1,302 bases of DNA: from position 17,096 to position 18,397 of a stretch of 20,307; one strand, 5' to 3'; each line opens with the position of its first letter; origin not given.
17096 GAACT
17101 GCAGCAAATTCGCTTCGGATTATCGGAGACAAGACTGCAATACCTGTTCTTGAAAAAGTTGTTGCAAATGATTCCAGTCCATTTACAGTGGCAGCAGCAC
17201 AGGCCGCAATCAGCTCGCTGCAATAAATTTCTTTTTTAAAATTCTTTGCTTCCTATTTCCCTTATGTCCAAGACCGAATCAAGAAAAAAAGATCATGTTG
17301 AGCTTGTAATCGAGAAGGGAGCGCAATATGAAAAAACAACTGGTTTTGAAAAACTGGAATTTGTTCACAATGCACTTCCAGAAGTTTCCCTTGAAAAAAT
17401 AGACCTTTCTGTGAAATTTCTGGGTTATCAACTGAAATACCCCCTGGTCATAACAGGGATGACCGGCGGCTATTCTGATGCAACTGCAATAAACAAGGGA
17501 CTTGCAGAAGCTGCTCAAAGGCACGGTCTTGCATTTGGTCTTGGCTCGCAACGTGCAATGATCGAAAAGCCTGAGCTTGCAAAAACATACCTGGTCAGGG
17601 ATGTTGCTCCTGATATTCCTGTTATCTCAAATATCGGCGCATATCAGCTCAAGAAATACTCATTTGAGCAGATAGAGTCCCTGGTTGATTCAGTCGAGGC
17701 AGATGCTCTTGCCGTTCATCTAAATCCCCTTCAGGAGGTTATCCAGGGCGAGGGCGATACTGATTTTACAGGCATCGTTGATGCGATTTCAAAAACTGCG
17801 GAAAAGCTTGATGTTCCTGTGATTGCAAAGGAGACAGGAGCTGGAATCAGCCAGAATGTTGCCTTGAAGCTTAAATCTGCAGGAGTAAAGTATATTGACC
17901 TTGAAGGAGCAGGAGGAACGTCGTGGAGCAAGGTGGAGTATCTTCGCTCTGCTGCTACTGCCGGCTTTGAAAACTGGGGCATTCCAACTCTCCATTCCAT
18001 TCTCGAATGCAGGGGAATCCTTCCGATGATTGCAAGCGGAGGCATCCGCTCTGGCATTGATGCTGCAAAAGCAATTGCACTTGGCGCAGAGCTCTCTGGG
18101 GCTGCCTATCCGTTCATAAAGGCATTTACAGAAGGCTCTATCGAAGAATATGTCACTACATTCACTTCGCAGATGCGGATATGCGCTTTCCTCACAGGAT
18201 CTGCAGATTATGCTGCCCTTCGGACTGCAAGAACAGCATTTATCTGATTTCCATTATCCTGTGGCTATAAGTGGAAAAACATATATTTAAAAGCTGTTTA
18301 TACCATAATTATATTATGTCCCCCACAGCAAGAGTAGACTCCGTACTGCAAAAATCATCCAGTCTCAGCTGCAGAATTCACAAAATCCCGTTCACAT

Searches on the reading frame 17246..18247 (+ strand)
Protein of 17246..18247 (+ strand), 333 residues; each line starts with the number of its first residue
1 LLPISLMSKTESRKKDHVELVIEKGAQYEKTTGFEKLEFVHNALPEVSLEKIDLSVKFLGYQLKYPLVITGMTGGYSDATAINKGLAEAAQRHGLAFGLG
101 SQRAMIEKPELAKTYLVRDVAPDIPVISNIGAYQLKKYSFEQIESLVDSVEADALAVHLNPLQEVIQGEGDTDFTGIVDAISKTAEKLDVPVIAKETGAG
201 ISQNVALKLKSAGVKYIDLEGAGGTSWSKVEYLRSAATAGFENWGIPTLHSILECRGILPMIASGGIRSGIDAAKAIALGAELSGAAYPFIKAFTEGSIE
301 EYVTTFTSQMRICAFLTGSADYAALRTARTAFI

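Call 10: search_protein_families(library=pfam, proteins=[window:17246-18247:+], max_evalue=0.001)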
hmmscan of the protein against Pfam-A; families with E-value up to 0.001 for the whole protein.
window:17246-18247:+ (333 aa): 2 families
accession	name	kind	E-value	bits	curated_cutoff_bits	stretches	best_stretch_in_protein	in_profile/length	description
PF01070.24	FMN_dh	-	9.3e-15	54.9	24.9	2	181-327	210-345/350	FMN-dependent dehydrogenase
PF01645.23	Glu_synthase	-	9.1e-05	22.2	20.4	1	189-284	204-301/369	Conserved region in glutamate synthase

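Call 88: search_protein_families(library=padloc, proteins=[window:17246-18244:+], max_evalue=0.01)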
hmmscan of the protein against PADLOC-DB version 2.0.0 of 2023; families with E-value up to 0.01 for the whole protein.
window:17246-18244:+ (333 aa): 0 families
